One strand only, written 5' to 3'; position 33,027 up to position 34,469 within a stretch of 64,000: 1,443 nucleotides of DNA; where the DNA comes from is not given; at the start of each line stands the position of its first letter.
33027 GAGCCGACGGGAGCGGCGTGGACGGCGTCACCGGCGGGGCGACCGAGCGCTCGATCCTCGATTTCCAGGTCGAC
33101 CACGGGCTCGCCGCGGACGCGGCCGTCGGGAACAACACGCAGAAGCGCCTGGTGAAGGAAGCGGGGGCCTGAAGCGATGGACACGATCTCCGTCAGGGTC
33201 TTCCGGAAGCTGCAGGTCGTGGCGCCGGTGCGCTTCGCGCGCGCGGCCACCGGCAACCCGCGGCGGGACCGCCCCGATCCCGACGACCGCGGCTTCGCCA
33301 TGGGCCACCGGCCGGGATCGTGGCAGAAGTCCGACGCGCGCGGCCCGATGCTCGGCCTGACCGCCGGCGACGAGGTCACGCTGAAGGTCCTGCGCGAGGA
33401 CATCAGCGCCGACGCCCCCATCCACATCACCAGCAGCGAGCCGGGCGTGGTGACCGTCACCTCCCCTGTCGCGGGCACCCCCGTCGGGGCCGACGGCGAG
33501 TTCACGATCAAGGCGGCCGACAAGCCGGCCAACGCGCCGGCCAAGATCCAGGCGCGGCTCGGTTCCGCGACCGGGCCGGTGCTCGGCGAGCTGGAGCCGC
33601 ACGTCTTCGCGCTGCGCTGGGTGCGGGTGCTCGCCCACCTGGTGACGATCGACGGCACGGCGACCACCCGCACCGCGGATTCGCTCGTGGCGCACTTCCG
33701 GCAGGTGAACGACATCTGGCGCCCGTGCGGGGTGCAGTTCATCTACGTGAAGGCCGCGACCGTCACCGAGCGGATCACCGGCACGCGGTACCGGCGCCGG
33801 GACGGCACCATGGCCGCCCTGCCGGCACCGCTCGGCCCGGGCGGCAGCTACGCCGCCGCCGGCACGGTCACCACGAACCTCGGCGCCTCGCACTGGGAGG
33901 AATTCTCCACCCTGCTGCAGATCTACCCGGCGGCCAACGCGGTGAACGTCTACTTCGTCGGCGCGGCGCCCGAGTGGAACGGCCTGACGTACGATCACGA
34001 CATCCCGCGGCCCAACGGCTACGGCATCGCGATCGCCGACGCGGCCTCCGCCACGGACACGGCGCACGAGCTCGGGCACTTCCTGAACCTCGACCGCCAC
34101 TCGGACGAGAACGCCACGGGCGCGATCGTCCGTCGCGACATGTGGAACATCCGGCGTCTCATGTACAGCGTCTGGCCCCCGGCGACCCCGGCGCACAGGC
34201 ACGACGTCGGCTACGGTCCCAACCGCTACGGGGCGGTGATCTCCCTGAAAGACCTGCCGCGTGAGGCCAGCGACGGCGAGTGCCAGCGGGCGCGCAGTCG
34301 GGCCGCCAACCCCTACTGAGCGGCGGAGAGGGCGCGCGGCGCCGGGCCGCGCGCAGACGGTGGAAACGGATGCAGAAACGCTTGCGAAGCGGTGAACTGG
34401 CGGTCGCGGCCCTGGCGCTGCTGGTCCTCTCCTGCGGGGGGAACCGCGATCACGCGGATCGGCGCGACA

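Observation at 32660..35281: PG-binding protein + HExxH metallopeptidase + HEAT-repeat lipoprotein: a candidate cell-wall-targeting effector/immunity set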

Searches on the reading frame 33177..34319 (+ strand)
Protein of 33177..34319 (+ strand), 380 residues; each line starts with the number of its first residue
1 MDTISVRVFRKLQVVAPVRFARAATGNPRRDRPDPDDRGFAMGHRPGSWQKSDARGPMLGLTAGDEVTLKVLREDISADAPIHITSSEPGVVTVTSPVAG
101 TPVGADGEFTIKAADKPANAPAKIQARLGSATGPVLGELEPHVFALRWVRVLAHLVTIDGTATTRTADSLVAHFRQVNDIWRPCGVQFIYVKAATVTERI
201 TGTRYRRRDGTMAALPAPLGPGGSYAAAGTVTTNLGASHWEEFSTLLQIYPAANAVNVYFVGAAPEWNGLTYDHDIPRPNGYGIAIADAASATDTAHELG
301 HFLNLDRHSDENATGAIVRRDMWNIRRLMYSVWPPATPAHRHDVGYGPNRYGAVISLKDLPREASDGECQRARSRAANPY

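Call 3: search_protein_families(library=pfam, proteins=[window:33177-34319:+], max_evalue=0.01)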
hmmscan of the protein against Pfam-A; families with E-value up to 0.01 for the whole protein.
window:33177-34319:+ (380 aa): 0 families

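Call 6: search_protein_families(library=ncbifam, proteins=[window:33177-34319:+], max_evalue=0.1)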
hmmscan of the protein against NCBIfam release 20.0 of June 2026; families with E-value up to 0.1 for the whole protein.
window:33177-34319:+ (380 aa): 0 families

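Call 7: find_homologous_proteins(query=window:33177-34319:+, max_evalue=0.001)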
Query window:33177-34319:+ (380 aa): 127 proteins with E <= 0.001 among 8000 candidates; the best 120 are listed.
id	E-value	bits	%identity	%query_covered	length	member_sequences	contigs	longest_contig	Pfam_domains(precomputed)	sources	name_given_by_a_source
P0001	9.6e-256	866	100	100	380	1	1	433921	-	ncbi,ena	-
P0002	1.3e-145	504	60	99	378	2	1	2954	-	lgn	-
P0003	4.4e-131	456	58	99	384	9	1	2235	-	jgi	-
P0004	8.1e-131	455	56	97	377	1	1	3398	-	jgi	jgi:hypothetical protein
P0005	3.1e-127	443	55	99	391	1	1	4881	-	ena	-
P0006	7.9e-121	422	54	97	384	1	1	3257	-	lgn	-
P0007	6.7e-120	419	57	85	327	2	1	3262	-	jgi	jgi:hypothetical protein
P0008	6.6e-119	416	53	99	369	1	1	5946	-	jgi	jgi:hypothetical protein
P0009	4.8e-117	410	52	99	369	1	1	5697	-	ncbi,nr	ncbi:MAG: hypothetical protein IH608_05185 [Proteobacteria bacterium]|nr:hypothetical protein [Pseud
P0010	4.6e-115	403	51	99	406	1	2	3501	-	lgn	-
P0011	8.1e-109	383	51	99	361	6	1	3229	-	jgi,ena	jgi:hypothetical protein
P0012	1.5e-105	372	52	99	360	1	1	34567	-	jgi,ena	-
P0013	1.3e-103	365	51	99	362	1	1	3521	-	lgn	-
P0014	2.6e-103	364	49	99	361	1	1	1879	-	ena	-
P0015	3.9e-102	361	49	99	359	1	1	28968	-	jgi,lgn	jgi:hypothetical protein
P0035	3.0e-92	328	45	99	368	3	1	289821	-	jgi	jgi:hypothetical protein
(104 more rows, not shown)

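Call 9: find_encoding_contigs(protein=P0001, flank=10000, max_places=2)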
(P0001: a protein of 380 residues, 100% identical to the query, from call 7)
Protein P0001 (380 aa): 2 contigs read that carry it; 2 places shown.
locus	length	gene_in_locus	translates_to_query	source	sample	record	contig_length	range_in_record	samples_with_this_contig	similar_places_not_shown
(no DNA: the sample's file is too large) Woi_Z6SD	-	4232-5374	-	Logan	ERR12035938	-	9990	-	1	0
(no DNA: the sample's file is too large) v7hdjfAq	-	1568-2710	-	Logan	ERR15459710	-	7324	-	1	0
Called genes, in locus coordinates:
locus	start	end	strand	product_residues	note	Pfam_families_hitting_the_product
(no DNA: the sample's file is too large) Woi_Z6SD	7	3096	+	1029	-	PF13091:PLDc_2 (faint), PF00614:PLDc (faint)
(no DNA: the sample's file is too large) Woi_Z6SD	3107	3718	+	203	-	-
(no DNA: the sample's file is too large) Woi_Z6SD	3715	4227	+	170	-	PF01471:PG_binding_1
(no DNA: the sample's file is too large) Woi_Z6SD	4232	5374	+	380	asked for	-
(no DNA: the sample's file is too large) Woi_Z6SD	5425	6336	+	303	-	PF13646:HEAT_2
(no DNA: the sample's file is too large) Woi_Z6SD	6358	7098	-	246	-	PF01471:PG_binding_1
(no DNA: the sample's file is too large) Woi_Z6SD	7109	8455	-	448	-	-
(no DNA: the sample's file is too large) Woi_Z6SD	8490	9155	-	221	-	PF01471:PG_binding_1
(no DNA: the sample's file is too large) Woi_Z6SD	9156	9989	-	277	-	?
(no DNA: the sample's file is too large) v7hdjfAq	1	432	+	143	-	?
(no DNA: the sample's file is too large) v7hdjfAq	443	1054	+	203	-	-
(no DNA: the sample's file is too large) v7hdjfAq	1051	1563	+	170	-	PF01471:PG_binding_1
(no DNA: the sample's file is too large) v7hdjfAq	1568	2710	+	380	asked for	-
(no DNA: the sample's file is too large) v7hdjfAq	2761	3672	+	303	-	PF13646:HEAT_2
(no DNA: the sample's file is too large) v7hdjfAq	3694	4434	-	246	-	PF01471:PG_binding_1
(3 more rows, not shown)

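Call 10: find_encoding_contigs(protein=P0035, flank=10000, max_places=2)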
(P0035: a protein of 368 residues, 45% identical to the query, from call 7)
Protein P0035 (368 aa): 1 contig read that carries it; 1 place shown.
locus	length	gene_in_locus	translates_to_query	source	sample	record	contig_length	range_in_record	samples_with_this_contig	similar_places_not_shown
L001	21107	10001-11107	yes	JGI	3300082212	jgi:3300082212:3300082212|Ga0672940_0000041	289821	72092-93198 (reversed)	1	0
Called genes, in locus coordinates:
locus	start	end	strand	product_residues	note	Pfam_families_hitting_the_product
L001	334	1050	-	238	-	-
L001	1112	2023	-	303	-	PF01833:TIG (faint)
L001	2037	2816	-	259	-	-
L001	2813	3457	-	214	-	-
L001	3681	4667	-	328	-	PF16697:Yop-YscD_cpl, PF00498:FHA, PF00990:GGDEF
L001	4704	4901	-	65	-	-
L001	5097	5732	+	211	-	PF00925:GTP_cyclohydro2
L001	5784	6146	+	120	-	-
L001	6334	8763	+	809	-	PF05954:Phage_GPD, PF04717:Phage_base_V, PF22178:Gp5_trimer_C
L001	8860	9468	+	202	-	PF01471:PG_binding_1 (weak)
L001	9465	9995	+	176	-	PF01471:PG_binding_1 (weak)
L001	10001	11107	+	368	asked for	-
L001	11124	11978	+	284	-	PF02985:HEAT (faint), PF13646:HEAT_2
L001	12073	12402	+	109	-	-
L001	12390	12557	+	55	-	-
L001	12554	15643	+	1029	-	PF01510:Amidase_2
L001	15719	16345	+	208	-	PF01471:PG_binding_1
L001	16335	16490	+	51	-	-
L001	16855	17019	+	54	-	-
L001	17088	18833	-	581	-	-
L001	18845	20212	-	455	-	PF01471:PG_binding_1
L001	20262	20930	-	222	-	PF01471:PG_binding_1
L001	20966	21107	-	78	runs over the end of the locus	-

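Call 13: find_related_loci(query=A2, collection=genome_contigs, flank=10000)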
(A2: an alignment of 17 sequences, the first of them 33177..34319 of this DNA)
Query A2 (380 aa) in genome_contigs; peptide patterns used: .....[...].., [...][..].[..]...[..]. (x = any residue, [..] = any of these).
131 stretches matched a pattern; 22 encode a relative of the query (tblastn E <= 1e-3); 22 distinct loci.
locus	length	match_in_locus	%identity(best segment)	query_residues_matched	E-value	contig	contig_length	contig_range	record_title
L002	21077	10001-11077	48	3-380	2e-111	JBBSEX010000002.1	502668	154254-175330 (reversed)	MAG: Bryobacterales bacterium isolate LS1_sbin.65 LS1_sbin.65_K_844443_L_502668_cov_16.0206, whole genome shotgun sequen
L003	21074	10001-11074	49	3-380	3e-111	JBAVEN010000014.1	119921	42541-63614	MAG: Bryobacteraceae bacterium isolate MFD04928_ilm_asm_bin32 k127_184490, whole genome shotgun sequence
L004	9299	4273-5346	49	3-380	8e-111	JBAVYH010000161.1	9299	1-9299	MAG: Bryobacteraceae bacterium isolate MFD02755_ilm_asm_bin11 k127_88131, whole genome shotgun sequence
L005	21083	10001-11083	48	3-380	5e-110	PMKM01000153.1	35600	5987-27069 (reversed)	MAG: Bryobacterales bacterium isolate fen_298 73.20120600_E2D.104_contig_43594, whole genome shotgun sequence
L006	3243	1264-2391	49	3-380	3e-109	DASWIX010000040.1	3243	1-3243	MAG TPA_asm: Gemmatimonadales bacterium isolate SMAG_U2880 k141_117386, whole genome shotgun sequence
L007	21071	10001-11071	47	4-380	8e-106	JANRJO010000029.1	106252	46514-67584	MAG: Bryobacteraceae bacterium isolate bins.157 k141_1527776, whole genome shotgun sequence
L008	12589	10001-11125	49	4-380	1e-104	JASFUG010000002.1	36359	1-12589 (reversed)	MAG: Nitrospirota bacterium isolate D1105M02metaG_Bin_264 D1105M02metaG_FD_scaffold_83_c1, whole genome shotgun sequence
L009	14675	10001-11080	47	4-379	8e-103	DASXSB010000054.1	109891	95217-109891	MAG TPA_asm: Candidatus Methylomirabilota bacterium isolate SMAG_U4655 k141_3706629, whole genome shotgun sequence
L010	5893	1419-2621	50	4-380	5e-102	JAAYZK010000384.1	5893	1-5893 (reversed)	MAG: Planctomycetota bacterium isolate AS06rmzACSIP_316 499452_AS06, whole genome shotgun sequence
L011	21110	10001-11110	46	4-379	9e-97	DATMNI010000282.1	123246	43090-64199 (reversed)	MAG TPA_asm: Candidatus Acidiferrales bacterium isolate SMAG_U12846 k141_1193078, whole genome shotgun sequence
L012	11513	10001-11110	46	3-380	4e-95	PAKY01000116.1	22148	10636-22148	MAG: Phycisphaerae bacterium isolate SAT56 MHASMcontig_1593404, whole genome shotgun sequence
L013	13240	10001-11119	43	4-379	2e-94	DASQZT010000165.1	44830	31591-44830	MAG TPA_asm: Bryobacteraceae bacterium isolate SMAG_U11099 k141_345706, whole genome shotgun sequence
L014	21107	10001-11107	43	4-379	4e-93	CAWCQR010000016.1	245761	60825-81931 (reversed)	MAG: Terriglobia bacterium isolate MFD09368.bin.1.27 genome assembly, contig: contig_48085, whole genome shotgun sequenc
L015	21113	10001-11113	43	3-379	1e-92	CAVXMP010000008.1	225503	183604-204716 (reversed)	MAG: uncultured Acidobacteriota bacterium isolate MFD02840.bin.2.52 genome assembly, contig: contig_148551, whole genome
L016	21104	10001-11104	41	4-380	4e-92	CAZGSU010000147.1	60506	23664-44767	MAG TPA_asm: uncultured Acidobacteriaceae bacterium isolate binchicken_co279_156 genome assembly, contig: k141_4086735,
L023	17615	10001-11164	35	4-378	5e-44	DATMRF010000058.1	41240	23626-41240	MAG TPA_asm: Candidatus Acidoferrum sp. isolate SMAG_U12948 k141_4455068, whole genome shotgun sequence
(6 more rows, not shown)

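Call 18: search_solved_structures(query=A3, max_evalue=10, show_alignments=2)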
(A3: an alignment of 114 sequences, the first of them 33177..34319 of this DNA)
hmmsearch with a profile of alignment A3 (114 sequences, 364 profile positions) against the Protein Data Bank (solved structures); distinct sequences matched with E-value up to 10: 99 (the best 60 are shown).
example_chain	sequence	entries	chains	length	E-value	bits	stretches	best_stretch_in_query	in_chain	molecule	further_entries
1wni_A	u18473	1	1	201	5.5e-08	35.5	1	162-296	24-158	Trimerelysin II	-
2cki_A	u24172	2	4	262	2.7e-05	26.6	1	144-291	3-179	ULILYSIN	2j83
3lun_A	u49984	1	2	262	2.7e-05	26.6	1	144-291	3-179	Ulilysin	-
3lum_A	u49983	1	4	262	2.7e-05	26.6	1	144-291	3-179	Ulilysin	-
8cd8_A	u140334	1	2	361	5.1e-05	25.7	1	144-291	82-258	Ulilysin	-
1kuf_A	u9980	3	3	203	0.00016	24.1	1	165-295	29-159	metalloproteinase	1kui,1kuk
1kug_A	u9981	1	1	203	0.00017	24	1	165-295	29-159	metalloproteinase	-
4q1l_A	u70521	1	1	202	0.00017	23.9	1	168-294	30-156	Snake venom metalloproteinase leucurolysin-A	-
1nd1_A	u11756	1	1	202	0.00028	23.3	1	165-291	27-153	BaP1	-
3q2g_A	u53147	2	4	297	0.00032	23.1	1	248-313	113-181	A disintegrin and metalloproteinase with thrombospondin motifs 1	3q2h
2jih_A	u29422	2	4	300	0.00032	23.1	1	248-313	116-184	ADAMTS-1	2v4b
3b8z_A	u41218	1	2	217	0.00045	22.6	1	218-314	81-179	protein ADAMTS-5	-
3ljt_A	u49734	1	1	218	0.00046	22.6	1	218-314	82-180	A disintegrin and metalloproteinase with thrombospondin motifs 5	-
3hy7_A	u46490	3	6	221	0.00046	22.5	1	217-314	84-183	A disintegrin and metalloproteinase with thrombospondin motifs 5 | Catalytic Domain of ADAMTS-5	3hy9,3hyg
6yjm_A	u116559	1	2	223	0.00048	22.5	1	218-314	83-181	A disintegrin and metalloproteinase with thrombospondin motifs 5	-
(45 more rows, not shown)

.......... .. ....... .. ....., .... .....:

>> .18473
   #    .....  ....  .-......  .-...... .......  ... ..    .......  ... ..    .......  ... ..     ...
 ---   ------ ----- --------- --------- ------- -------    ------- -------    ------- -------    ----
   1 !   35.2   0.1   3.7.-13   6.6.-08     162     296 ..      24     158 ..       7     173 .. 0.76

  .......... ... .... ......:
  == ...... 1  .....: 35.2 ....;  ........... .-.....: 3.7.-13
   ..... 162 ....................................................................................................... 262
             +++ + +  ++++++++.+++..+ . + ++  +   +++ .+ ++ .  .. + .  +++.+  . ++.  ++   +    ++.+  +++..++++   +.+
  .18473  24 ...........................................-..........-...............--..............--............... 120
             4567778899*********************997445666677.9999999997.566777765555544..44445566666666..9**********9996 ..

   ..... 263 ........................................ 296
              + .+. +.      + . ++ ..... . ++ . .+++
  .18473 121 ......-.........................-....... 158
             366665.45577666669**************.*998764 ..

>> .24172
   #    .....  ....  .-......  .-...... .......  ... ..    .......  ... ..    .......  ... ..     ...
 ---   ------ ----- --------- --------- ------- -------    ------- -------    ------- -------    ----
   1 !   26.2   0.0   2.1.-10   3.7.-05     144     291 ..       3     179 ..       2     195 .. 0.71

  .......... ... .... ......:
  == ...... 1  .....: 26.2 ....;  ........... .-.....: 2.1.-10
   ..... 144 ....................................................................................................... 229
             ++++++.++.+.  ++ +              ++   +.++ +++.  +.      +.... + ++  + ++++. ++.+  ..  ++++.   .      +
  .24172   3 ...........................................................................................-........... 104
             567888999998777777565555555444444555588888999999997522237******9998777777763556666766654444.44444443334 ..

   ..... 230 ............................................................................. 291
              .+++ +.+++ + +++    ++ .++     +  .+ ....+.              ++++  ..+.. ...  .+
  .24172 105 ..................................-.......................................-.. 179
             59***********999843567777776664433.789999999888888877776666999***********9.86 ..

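Call 26: predict_structure(alignment_id=A3)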
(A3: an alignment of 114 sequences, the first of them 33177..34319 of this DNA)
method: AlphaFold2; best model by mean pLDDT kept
length: 380 residues; sequences in the alignment: 114
mean_pLDDT: 94.7   pTM: 0.93
mean pLDDT of the five models: 94.7, 94.3, 93.9, 93.7, 93.4
residues with pLDDT >= 90: 327; 70-90: 52; 50-70: 1; < 50: 0
segments of 3 or more residues with pLDDT < 50: none
pLDDT, mean of each block of 10 residues (from residue 1): 75 84 94 94 91 96 98 94 98 96 97 92 97 97 98 99 99 98 98 98 97 98 98 92 98 98 98 96 98 98 97 92 94 84 87 94 93 96
secondary structure, 60 per line:
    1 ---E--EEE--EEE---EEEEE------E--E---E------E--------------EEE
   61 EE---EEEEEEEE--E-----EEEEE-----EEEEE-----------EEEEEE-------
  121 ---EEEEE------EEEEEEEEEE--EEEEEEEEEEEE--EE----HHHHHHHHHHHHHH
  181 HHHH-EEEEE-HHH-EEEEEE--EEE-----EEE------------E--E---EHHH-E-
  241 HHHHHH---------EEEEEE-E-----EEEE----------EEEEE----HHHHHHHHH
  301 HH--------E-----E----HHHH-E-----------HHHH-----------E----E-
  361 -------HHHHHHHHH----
elements in order: E7-9 E12-14 E18-22 E58-62 E66-73 E82-86 E92-96 E108-113 E124-128 E135-144 E147-158 H167-184 E186-190 E196-201 E204-206 E212-214 H241-246 E256-261 E269-272 E283-287 H292-302 H322-325 H339-342 H368-376

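Call 38: search_protein_families(library=pfam, alignment_id=A3, max_evalue=0.01)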
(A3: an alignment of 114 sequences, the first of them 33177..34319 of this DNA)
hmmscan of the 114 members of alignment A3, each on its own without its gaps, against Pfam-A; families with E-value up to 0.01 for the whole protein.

A. member 1, window:33177-34319:+ (380 aa): 0 families

B. families by the number of members that match (of 114 scanned): 11 families
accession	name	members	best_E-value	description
PF13688.12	Reprolysin_5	15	4e-05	Metallo-peptidase family M12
PF13582.12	Reprolysin_3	6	5.2e-05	Metallo-peptidase family M12B Reprolysin-like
PF05572.19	Peptidase_M43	6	0.00023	Pregnancy-associated plasma protein-A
PF13574.12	Reprolysin_2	4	0.00014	Metallo-peptidase family M12B Reprolysin-like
PF10462.15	Peptidase_M66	2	0.00077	Peptidase M66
PF13583.11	Reprolysin_4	2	0.004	Metallo-peptidase family M12B Reprolysin-like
PF05547.17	Peptidase_M6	2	0.0093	Immune inhibitor A peptidase M6, catalytic domain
PF06114.19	Peptidase_M78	1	0.001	IrrE N-terminal-like domain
PF00413.30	Peptidase_M10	1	0.0026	Matrixin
PF07998.17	Peptidase_M54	1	0.0053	Peptidase family M54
PF25661.1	PBCV_P4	1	0.006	Phycodnaviridae minor capsid protein P4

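Call 40: search_protein_representatives(alignment_id=A3)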
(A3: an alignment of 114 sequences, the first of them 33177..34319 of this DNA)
Query: 114 sequences, 364 profile positions. Proteins with E-value up to 0.001 (for the whole library): 2947; up to 1e-10: 422; up to 1e-30: 228. The best 150 are listed.
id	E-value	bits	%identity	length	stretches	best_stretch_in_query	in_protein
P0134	4.9e-140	483.1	-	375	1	1-364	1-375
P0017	1.2e-133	462.2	-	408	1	1-364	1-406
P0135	2.1e-131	454.7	-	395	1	1-363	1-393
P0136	2.3e-114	398.7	-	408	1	1-362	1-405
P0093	8.5e-112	390.2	-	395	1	1-362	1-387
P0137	1.3e-111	389.6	-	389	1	2-362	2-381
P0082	7.6e-109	380.5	-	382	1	2-361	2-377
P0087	2.3e-107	375.6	-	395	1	1-362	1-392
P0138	2.8e-104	365.5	-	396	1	1-362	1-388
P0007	5.2e-104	364.6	-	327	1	57-364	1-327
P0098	3.0e-102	358.8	-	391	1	4-361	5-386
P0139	1.3e-99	350.2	-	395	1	2-361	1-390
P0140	6.6e-98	344.5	-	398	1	1-362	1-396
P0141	8.5e-98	344.2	-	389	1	2-362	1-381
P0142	4.4e-97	341.8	-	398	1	1-361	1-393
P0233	1.2e-60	221.9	-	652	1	6-361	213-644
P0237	3.3e-60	220.5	-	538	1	16-361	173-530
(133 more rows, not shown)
